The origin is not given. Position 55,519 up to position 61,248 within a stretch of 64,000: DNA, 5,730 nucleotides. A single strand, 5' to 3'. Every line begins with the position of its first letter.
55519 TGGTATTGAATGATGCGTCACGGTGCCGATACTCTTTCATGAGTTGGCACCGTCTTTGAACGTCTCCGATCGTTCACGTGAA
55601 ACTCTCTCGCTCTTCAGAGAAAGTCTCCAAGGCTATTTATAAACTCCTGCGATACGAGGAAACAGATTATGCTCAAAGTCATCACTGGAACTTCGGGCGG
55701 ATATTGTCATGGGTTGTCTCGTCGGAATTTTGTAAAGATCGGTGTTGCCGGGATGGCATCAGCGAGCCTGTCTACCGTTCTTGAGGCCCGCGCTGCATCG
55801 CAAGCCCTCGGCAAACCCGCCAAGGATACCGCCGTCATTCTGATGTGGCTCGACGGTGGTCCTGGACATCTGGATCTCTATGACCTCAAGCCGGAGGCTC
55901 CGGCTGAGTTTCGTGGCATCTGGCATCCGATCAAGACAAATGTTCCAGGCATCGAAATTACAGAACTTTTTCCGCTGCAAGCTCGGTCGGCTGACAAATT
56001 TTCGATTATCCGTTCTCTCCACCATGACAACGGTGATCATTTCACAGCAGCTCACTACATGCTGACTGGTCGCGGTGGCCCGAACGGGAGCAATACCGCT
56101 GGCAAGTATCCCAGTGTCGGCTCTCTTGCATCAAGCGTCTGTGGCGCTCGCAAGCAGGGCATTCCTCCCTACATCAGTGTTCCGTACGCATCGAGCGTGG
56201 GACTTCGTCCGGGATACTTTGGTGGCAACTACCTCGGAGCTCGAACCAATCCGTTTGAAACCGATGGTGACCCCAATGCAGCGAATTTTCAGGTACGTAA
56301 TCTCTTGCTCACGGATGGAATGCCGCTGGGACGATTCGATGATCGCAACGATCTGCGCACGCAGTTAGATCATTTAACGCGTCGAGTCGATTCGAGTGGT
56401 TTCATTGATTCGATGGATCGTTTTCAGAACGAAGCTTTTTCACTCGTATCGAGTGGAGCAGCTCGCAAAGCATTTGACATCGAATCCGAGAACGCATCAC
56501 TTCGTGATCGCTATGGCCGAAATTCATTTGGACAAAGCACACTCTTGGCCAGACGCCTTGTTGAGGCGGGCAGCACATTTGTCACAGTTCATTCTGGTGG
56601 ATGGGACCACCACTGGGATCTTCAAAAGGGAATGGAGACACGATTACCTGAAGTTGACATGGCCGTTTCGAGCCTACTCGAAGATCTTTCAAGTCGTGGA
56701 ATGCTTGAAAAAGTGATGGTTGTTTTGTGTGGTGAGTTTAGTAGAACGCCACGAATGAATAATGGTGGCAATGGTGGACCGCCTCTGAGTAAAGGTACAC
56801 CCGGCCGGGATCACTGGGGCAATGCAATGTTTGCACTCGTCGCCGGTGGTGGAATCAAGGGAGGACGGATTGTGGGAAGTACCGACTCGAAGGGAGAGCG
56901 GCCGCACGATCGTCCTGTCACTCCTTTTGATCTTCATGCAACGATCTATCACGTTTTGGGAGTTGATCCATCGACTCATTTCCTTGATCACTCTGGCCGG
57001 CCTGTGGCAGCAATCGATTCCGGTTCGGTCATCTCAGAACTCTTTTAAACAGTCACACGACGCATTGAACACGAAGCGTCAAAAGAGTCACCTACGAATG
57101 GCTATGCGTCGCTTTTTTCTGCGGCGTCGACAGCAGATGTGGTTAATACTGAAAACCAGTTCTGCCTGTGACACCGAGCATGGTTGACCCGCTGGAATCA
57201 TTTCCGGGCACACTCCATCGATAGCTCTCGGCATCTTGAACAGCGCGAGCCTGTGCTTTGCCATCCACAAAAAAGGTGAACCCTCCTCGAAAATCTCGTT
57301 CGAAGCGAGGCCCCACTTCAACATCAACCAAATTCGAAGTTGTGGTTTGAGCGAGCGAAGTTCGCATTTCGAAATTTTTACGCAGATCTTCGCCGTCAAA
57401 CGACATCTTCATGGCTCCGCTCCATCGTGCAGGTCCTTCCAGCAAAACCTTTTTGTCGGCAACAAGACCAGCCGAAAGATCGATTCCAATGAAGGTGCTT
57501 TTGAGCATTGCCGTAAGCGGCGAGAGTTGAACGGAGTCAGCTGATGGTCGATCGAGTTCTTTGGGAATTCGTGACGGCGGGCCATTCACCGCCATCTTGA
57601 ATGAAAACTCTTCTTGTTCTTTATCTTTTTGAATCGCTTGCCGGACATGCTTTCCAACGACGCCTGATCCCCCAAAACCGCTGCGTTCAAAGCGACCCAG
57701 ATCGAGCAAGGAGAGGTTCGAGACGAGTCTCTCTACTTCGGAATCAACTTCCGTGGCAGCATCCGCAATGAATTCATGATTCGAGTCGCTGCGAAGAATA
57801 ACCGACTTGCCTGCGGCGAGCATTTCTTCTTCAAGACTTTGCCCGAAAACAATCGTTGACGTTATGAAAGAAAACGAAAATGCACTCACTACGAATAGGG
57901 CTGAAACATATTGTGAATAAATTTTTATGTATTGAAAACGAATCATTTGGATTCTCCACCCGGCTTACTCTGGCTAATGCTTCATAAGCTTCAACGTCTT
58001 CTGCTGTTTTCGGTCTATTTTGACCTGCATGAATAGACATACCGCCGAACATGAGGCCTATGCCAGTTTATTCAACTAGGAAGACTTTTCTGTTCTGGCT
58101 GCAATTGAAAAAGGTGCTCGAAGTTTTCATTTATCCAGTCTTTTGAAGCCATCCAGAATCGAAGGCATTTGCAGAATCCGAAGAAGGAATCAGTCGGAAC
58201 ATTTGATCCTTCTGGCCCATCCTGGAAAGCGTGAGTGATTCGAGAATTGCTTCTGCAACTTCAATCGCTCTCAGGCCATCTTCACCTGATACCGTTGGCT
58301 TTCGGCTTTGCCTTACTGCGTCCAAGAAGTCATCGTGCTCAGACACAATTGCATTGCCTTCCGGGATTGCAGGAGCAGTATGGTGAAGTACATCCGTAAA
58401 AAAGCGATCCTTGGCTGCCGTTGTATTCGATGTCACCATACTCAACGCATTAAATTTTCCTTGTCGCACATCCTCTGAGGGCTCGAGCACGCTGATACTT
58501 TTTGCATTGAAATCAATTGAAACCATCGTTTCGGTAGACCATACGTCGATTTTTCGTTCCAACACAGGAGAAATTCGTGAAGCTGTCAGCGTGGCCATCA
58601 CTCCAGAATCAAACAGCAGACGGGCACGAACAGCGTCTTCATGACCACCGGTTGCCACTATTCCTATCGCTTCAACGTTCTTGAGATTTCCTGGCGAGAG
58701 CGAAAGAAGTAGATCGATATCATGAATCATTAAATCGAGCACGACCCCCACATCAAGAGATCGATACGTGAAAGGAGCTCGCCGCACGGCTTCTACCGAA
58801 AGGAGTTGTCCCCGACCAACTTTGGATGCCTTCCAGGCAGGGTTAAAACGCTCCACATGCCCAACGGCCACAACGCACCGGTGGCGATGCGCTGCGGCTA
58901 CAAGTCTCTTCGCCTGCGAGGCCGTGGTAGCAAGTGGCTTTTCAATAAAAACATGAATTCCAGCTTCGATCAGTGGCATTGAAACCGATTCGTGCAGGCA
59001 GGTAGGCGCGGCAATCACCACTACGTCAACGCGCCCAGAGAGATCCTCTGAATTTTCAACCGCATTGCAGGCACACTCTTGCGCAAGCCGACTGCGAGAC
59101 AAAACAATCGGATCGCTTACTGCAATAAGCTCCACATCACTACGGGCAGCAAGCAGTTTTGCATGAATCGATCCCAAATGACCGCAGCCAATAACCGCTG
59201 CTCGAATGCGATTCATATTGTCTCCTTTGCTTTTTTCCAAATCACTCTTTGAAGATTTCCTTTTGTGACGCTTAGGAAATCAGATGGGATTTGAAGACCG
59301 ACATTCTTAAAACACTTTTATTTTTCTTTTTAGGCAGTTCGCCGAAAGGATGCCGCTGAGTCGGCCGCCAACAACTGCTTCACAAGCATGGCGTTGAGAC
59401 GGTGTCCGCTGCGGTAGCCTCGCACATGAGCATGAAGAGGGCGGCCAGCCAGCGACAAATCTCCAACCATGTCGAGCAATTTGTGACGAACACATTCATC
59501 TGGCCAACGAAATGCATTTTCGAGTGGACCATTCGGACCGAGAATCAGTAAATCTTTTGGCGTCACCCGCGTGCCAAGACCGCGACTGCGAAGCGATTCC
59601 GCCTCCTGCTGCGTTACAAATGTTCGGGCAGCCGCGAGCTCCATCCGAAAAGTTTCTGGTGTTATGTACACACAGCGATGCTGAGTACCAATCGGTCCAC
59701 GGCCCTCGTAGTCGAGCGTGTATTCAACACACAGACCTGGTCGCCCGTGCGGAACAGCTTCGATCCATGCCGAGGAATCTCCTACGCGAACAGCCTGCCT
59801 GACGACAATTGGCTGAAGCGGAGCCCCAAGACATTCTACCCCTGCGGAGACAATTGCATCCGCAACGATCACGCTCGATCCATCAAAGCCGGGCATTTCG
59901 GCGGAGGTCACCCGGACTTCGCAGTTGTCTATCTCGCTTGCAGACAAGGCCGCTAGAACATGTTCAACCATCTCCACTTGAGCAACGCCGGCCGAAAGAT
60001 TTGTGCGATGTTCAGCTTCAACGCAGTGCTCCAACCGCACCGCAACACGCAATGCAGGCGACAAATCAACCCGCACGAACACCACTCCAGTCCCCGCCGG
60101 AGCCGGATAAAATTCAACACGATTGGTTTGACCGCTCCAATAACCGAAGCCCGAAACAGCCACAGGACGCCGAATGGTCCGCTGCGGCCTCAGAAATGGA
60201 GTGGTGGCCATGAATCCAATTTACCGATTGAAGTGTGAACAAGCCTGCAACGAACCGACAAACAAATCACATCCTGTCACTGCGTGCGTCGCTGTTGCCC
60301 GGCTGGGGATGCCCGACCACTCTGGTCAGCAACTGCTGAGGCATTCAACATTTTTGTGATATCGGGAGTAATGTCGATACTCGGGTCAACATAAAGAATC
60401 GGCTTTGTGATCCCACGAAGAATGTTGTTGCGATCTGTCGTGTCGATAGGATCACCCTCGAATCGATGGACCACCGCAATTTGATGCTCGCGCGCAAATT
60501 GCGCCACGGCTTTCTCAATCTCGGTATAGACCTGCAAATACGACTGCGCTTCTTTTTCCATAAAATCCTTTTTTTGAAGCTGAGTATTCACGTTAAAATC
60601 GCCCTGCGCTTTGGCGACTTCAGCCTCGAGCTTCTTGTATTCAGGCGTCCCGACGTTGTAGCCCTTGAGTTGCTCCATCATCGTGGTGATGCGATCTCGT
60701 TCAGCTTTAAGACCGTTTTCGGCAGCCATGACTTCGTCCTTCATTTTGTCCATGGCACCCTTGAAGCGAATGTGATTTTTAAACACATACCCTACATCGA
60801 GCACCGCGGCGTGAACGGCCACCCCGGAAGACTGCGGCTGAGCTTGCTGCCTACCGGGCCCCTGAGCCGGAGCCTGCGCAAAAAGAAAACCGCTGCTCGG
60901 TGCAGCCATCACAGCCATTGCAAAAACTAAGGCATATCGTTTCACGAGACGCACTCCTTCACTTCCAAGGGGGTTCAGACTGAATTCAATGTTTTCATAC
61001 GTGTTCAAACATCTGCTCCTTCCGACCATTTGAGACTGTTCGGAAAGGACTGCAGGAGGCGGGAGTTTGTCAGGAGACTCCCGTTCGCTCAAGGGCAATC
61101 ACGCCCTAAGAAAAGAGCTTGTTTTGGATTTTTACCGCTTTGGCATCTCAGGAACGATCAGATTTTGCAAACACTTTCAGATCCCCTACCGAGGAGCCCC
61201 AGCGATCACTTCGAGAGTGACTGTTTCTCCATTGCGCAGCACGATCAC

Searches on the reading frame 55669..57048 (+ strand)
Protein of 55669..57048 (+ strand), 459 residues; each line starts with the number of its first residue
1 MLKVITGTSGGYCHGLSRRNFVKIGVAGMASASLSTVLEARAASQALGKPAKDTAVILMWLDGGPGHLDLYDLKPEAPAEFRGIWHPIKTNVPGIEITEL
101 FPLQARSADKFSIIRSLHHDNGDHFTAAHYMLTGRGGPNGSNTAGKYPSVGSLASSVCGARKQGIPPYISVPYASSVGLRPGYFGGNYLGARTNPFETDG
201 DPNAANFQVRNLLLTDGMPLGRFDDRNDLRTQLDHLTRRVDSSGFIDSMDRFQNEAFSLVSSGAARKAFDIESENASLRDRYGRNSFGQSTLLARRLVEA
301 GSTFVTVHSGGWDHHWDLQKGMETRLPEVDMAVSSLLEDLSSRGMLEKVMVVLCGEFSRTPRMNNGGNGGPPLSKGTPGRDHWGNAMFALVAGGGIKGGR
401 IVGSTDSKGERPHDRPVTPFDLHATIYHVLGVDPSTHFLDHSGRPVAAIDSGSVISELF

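Call 84: search_protein_families(library=pfam, proteins=[window:55669-57048:+], max_evalue=0.001)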
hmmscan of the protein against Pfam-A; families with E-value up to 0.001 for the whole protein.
window:55669-57048:+ (459 aa): 1 family
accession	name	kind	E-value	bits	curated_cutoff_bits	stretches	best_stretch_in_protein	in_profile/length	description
PF07394.17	DUF1501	-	1.5e-96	324.4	27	1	54-459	2-390/390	Protein of unknown function (DUF1501)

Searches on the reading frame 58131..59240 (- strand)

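Call 84: search_protein_families(library=pfam, proteins=[window:58131-59240:-], max_evalue=0.001)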
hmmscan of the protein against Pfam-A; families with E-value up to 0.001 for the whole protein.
window:58131-59240:- (369 aa): 4 families
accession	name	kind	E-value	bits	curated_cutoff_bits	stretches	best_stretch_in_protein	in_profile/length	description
PF01408.29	GFO_IDH_MocA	-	2e-25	90.2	24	1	12-128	1-120/120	Oxidoreductase family, NAD-binding Rossmann fold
PF22725.1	GFO_IDH_MocA_C3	-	2.6e-10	40.8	27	1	157-237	36-120/124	GFO/IDH/MocA C-terminal domain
PF02894.22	GFO_IDH_MocA_C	-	7.3e-09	36.2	22.9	1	299-336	173-210/218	Oxidoreductase family, C-terminal alpha/beta domain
PF03447.22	NAD_binding_3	-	6.9e-06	27.2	24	1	18-125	1-114/116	Homoserine dehydrogenase, NAD binding domain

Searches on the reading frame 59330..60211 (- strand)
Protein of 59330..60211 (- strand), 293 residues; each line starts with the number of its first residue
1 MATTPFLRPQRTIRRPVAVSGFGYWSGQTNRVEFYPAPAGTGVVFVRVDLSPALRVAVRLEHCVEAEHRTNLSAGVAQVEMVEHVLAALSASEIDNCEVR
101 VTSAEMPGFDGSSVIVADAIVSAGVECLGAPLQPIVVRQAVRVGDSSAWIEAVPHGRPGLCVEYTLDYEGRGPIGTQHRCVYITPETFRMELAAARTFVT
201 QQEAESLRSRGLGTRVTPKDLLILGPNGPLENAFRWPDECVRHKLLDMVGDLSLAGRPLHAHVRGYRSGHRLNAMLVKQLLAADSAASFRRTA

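Call 85: search_protein_families(library=pfam, proteins=[window:59330-60211:-], max_evalue=0.001)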
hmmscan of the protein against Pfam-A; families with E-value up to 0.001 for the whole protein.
window:59330-60211:- (293 aa): 1 family
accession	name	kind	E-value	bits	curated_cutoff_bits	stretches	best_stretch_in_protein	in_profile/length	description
PF03331.19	LpxC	-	1.4e-76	257.9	27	1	10-281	1-267/268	UDP-3-O-acyl N-acetylglycosamine deacetylase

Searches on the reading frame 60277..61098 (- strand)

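Call 85: search_protein_families(library=pfam, proteins=[window:60277-61098:-], max_evalue=0.001)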
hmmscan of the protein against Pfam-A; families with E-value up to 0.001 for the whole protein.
window:60277-61098:- (273 aa): 1 family
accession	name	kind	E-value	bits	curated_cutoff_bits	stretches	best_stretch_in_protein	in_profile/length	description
PF03938.19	OmpH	-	2.3e-15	57.4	32.4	1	98-251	3-141/141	Outer membrane protein (OmpH-like)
